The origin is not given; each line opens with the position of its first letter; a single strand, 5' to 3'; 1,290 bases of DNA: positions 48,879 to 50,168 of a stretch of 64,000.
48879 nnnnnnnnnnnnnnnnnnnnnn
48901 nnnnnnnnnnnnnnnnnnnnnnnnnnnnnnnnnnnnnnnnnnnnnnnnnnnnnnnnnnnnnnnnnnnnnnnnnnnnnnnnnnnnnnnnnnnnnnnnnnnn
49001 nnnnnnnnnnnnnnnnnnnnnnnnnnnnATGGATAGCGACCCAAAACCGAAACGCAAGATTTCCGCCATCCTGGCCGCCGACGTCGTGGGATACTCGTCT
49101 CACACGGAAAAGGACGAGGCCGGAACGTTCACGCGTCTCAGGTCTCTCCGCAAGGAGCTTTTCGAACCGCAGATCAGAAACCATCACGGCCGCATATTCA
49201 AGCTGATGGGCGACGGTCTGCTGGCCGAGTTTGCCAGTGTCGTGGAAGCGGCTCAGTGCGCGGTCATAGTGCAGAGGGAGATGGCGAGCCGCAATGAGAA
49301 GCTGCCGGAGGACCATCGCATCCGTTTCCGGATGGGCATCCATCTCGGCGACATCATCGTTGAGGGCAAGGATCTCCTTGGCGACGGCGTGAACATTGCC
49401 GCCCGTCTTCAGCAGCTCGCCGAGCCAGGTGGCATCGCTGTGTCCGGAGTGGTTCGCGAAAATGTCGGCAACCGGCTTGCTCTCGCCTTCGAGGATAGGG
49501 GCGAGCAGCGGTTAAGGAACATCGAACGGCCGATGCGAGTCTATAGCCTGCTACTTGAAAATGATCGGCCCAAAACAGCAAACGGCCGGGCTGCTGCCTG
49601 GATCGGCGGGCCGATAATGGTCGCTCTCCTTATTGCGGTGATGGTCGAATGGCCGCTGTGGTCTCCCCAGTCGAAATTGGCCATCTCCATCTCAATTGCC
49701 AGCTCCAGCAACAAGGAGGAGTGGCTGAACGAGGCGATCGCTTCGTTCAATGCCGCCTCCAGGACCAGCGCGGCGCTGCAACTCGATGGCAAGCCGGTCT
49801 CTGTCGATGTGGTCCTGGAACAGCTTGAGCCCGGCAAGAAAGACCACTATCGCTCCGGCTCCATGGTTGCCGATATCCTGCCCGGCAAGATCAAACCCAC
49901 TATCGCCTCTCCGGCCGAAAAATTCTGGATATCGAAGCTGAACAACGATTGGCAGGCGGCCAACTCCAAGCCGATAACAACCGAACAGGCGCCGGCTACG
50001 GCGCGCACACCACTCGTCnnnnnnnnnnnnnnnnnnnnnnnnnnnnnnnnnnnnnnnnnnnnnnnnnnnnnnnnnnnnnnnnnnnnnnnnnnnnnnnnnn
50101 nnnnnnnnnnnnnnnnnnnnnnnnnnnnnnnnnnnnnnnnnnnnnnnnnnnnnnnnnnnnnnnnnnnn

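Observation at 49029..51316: Unusual fusion protein: cytoplasmic class III nucleotide cyclase, TM, periplasmic binding-protein-like domain, vWA domain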

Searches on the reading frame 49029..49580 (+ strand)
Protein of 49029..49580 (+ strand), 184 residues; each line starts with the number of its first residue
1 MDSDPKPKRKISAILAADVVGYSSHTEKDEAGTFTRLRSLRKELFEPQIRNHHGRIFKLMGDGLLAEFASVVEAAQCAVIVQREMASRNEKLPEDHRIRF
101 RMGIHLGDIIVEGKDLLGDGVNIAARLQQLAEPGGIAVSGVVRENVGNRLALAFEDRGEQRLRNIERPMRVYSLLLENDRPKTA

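Call 47: search_solved_structures(query=window:49029-49580:+, max_evalue=0.00001, show_alignments=3)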
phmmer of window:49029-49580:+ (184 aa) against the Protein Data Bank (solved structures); distinct sequences matched with E-value up to 0.00001: 8.
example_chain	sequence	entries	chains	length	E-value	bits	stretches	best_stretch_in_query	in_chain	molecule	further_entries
3mr7_A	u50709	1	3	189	1.8e-42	148.6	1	8-181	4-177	Adenylate/guanylate cyclase/hydrolase, alpha/beta fold family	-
4wp9_A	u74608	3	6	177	1.9e-17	67.3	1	16-179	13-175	Ma1120 | Cyclase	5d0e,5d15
4wp3_A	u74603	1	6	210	2.1e-17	67.1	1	14-178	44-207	Ma1120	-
4wp8_A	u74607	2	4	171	9.8e-17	64.9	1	15-174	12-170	Ma1120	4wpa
5d0g_A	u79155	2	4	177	4.6e-15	59.5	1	16-179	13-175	Cyclase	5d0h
1ybt_A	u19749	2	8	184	5.9e-11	46.1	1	8-180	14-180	hydrolase, alpha/beta hydrolase fold family | lipJ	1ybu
1wc1_A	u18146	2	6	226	9.1e-08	35.7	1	4-150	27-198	ADENYLATE CYCLASE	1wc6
1wc0_A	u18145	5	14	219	1.4e-07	35.2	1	5-150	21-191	ADENYLATE CYCLASE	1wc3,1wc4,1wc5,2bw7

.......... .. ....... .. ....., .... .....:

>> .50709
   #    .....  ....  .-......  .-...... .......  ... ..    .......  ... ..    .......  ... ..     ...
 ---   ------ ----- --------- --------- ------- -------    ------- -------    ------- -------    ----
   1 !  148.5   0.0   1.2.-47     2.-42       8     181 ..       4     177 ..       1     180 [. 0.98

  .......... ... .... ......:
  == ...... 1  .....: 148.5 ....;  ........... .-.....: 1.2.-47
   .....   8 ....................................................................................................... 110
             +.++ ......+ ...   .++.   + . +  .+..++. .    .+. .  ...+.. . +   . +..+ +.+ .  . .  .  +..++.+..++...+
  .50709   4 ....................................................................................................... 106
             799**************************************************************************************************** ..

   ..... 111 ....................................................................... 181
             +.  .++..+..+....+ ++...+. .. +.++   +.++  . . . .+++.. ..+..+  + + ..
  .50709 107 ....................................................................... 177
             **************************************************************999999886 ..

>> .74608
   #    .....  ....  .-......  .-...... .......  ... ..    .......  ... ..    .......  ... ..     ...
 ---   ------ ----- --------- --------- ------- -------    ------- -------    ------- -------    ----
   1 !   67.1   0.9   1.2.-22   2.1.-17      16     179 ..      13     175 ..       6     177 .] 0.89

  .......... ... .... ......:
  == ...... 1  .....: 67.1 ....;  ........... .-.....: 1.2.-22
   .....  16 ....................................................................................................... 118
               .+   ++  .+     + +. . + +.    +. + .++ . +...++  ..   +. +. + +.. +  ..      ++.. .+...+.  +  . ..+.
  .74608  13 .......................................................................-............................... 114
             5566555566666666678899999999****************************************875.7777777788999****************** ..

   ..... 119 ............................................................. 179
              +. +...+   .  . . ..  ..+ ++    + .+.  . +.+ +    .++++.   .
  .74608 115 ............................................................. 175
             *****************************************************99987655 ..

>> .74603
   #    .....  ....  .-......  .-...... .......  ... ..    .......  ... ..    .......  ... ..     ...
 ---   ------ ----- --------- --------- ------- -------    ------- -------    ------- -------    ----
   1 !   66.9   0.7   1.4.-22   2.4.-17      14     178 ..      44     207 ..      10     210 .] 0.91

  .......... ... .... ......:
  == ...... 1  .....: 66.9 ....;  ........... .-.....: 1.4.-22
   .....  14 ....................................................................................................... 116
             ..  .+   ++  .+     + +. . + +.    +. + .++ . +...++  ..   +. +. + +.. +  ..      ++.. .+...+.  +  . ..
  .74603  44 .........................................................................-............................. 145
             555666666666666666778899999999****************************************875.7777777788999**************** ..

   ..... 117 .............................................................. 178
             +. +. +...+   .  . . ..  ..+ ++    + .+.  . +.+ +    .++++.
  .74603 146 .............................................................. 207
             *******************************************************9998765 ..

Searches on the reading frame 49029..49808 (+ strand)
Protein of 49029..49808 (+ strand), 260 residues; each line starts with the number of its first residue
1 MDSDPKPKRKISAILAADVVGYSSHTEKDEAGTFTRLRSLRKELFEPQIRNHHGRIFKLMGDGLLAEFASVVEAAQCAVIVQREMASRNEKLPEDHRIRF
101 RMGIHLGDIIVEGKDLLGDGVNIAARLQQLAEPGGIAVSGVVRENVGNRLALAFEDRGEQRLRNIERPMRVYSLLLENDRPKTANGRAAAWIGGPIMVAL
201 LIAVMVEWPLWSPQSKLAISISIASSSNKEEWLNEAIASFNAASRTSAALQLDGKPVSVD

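Call 19: find_homologous_proteins(query=window:49029-49808:+)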
Query window:49029-49808:+ (260 aa): 6765 proteins with E <= 0.001 among 8000 candidates; the best 120 are listed.
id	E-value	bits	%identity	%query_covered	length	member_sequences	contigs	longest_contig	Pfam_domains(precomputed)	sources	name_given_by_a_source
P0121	2.9e-103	363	52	71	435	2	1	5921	PF00211.26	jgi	jgi:class 3 adenylate cyclase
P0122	2.8e-98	347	91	68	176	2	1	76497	PF00211.26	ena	-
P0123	2.9e-92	327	49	71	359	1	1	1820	PF00211.26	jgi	-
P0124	1.1e-86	309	49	64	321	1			PF00211.26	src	-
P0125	2.1e-84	301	50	64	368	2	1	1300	PF00211.26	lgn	-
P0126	7.3e-84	299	53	63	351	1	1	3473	PF00211.26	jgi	jgi:class 3 adenylate cyclase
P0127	1.1e-83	299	51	63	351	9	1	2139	PF00211.26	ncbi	-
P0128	2.3e-82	294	51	63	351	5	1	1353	PF00211.26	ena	-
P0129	9.0e-74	266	-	-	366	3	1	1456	PF00211.26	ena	-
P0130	1.6e-68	249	-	-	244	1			PF00211.26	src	-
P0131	4.3e-67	244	55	83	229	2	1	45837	PF00211.26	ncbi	ncbi:adenylate/guanylate cyclase domain-containing protein, partial [Mesorhizobium sp.]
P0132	1.5e-66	243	53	83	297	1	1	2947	PF00211.26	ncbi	ncbi:MAG: adenylate/guanylate cyclase domain-containing protein, partial [Mesorhizobium sp.]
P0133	6.7e-66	241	61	73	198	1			PF00211.26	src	-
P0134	2.1e-65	239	54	83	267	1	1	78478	PF00211.26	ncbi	-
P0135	1.4e-64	236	65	65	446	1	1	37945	PF00211.26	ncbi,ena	-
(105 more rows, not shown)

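Call 20: find_encoding_contigs(protein=P0122, flank=10000, max_places=4)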
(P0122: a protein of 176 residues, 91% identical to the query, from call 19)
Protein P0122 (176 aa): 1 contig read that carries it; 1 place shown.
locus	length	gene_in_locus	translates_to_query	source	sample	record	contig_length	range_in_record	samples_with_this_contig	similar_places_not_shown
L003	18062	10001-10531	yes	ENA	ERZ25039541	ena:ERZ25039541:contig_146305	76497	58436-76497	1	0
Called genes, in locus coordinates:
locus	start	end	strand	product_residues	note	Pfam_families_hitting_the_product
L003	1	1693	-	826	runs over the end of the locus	PF02653:BPD_transp_2, PF00005:ABC_tran, PF13304:AAA_21 (faint)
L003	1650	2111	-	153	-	PF02653:BPD_transp_2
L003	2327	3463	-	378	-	PF13407:Peripla_BP_4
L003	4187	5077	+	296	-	-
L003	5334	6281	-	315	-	-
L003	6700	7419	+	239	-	PF20990:DUF2207_C (weak)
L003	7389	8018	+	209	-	PF27765:UCP032817-like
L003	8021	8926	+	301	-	PF01435:Peptidase_M48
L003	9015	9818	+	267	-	-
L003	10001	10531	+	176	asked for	PF00211:Guanylate_cyc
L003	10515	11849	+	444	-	PF13531:SBP_bac_11, PF13416:SBP_bac_8 (faint)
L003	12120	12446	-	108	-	PF00515:TPR_1 (faint), PF07719:TPR_2 (faint), PF13176:TPR_7 (faint), PF13181:TPR_8 (faint), PF13374:TPR_10, PF13424:TPR_12, PF24885:TPR_NPHP3 (weak), PF14559:TPR_19 (weak)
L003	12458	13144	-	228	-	-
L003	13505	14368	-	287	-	PF16261:DUF4915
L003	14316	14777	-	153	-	PF16261:DUF4915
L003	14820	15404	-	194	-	PF00353:HemolysinCabind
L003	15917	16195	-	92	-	-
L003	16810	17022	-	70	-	-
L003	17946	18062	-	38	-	?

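Call 40: search_protein_families(library=pfam, proteins=[P0135], max_evalue=0.001)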
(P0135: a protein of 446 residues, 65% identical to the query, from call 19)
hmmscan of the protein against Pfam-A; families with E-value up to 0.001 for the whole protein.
P0135 (446 aa): 1 family
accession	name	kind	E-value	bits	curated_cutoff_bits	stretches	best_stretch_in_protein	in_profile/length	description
PF00211.25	Guanylate_cyc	-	9e-12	45.4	21.9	1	7-158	10-172/183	Adenylate and Guanylate cyclase catalytic domain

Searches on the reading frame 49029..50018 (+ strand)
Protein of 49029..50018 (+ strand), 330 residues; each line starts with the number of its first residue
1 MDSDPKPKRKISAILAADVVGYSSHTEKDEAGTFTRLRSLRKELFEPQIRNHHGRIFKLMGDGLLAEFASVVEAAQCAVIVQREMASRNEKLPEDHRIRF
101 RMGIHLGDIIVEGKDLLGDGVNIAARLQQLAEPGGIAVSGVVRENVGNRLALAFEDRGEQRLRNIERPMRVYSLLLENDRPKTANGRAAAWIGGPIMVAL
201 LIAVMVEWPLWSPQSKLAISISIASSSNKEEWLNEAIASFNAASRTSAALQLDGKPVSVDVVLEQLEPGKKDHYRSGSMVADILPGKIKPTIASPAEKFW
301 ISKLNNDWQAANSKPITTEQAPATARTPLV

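Call 42: find_related_loci(query=A2, collection=genome_contigs, flank=10000)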
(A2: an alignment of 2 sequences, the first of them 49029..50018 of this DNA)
Query A2 (330 aa) in genome_contigs; peptide patterns used: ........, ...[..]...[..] (x = any residue, [..] = any of these).
295 stretches matched a pattern; 243 encode a relative of the query (tblastn E <= 1e-3); the best 80 are kept; 80 distinct loci.
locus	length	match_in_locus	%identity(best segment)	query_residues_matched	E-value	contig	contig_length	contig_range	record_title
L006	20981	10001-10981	89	1-330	0e+0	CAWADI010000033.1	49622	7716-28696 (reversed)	MAG: uncultured Alphaproteobacteria bacterium isolate MFD00962.bin.2.181 genome assembly, contig: contig_76645, whole ge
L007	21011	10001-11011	87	1-330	0e+0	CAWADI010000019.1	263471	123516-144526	MAG: uncultured Alphaproteobacteria bacterium isolate MFD00962.bin.2.181 genome assembly, contig: contig_23648, whole ge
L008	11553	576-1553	92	1-325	3e-134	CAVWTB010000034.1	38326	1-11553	MAG: uncultured Alphaproteobacteria bacterium isolate MFD05454.bin.2.245 genome assembly, contig: contig_25514, whole ge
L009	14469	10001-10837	48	9-267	2e-69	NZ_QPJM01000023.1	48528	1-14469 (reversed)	Phyllobacterium bourgognense strain 31-25a Ga0215879_123, whole genome shotgun sequence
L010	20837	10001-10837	47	9-267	2e-69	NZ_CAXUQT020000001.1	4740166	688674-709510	Phyllobacterium sp. LjRoot231 LJR231c1, whole genome shotgun sequence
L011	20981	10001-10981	42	8-308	3e-69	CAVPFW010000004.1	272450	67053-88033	MAG: uncultured Alphaproteobacteria bacterium isolate MFD10064.bin.1.22 genome assembly, contig: contig_15752, whole gen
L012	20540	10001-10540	59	8-187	1e-68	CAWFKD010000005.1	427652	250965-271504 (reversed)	MAG: uncultured Alphaproteobacteria bacterium isolate MFD02242.bin.2.142 genome assembly, contig: contig_22556, whole ge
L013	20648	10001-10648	53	5-212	3e-68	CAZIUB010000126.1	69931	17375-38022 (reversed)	MAG TPA_asm: uncultured Rhodospirillaceae bacterium isolate binchicken_co165_419 genome assembly, contig: k141_223818, w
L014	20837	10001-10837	46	9-267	1e-67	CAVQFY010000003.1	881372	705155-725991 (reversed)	MAG: uncultured Alphaproteobacteria bacterium isolate MFD06742.bin.2.202 genome assembly, contig: contig_17501, whole ge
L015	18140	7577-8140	59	8-191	7e-68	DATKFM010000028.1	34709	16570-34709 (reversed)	MAG TPA_asm: Verrucomicrobiia bacterium isolate SMAG_U14525 k141_4542024, whole genome shotgun sequence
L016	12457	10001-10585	58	8-202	6e-68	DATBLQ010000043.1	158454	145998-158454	MAG TPA_asm: Aestuariivirgaceae bacterium isolate SMAG_U3976 k141_2875410, whole genome shotgun sequence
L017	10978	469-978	64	8-177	1e-67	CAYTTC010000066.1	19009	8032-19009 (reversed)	MAG TPA_asm: uncultured Propylenella sp. isolate SRP136066_co1_12 genome assembly, contig: NODE_2821_length_19009_cov_55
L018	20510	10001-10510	63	9-178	2e-67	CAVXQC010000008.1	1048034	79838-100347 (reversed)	MAG: uncultured Alphaproteobacteria bacterium isolate MFD05454.bin.2.209 genome assembly, contig: contig_28723, whole ge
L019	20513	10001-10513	63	8-181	5e-67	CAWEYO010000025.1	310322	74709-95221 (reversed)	MAG: uncultured Alphaproteobacteria bacterium isolate MFD00962.bin.1.7 genome assembly, contig: contig_47871, whole geno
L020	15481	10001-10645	56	8-216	3e-67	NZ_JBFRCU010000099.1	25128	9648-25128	Inquilinus sp. YAF38 SCAFFOLD_98, whole genome shotgun sequence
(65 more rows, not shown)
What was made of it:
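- The sister loci are long-read-style 'contig_N' MAG contigs (call 42).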

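Call 62: find_related_loci(query=A2, collection=metagenome_contigs, flank=6000)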
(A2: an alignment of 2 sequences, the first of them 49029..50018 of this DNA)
Query A2 (330 aa) in metagenome_contigs; peptide patterns used: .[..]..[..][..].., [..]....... (x = any residue, [..] = any of these).
498 stretches matched a pattern; 284 encode a relative of the query (tblastn E <= 1e-3); the best 80 are kept; 80 distinct loci.
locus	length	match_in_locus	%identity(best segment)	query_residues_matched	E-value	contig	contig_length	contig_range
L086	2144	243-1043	51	8-270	6e-74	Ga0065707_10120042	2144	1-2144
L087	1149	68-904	47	9-267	4e-75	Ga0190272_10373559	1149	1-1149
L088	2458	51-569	64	5-177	5e-71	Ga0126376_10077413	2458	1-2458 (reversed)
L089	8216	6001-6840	48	8-266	2e-69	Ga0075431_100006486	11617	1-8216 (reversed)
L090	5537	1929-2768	48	8-266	2e-69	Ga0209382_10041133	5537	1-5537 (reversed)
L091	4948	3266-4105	48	8-266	2e-69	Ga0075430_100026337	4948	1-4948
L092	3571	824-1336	64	4-174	5e-69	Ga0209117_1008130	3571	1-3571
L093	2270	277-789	65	4-174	2e-70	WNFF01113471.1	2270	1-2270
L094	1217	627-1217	58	8-202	8e-74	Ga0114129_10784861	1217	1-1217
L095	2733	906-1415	64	5-174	1e-69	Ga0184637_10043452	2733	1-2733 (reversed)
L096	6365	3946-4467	64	4-177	1e-68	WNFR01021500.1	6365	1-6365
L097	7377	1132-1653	64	4-177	9e-69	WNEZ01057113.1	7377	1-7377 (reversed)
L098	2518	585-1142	60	8-191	2e-69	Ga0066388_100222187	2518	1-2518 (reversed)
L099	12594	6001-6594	59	8-203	2e-68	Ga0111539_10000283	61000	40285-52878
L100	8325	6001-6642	56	8-213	3e-68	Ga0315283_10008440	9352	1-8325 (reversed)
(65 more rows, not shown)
